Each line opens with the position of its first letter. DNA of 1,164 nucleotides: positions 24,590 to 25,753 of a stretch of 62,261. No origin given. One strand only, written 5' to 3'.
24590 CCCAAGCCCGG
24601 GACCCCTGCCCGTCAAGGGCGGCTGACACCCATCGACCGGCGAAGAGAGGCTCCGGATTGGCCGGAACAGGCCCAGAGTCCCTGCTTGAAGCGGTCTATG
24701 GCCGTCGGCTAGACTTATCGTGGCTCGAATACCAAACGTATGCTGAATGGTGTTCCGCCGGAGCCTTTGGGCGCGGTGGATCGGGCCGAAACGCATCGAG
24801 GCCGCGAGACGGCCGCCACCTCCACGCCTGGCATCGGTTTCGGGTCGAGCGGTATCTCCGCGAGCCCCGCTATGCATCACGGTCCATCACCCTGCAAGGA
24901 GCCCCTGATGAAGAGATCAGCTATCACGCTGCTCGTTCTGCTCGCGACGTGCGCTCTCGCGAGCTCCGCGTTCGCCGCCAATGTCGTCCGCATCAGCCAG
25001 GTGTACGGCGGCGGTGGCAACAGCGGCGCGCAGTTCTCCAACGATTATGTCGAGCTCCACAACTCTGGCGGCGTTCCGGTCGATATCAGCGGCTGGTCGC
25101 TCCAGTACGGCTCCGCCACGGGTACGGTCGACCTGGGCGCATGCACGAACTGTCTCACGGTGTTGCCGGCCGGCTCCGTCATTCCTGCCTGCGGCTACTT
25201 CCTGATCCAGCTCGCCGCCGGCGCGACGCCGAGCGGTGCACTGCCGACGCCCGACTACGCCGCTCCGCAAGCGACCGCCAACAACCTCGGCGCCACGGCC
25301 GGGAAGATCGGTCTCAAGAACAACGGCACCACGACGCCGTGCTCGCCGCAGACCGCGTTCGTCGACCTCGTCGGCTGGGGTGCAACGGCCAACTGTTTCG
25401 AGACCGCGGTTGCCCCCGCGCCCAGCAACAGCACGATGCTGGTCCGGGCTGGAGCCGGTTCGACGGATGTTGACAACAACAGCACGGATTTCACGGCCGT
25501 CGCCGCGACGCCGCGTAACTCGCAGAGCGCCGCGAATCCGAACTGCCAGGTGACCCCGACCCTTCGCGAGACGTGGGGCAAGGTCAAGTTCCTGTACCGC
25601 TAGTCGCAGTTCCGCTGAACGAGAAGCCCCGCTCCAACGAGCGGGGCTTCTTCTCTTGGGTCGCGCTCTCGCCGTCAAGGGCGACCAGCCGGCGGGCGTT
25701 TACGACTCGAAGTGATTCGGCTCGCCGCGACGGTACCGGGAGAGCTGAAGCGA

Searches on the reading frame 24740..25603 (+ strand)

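Call 39: search_protein_families(library=pfam, proteins=[window:24740-25603:+], max_evalue=0.001)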
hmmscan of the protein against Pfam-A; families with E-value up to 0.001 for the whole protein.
window:24740-25603:+ (287 aa): 1 family
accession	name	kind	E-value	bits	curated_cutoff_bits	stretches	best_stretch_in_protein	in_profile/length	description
PF00932.25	LTD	-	3e-12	47.3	34.3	1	79-197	4-100/109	Lamin Tail Domain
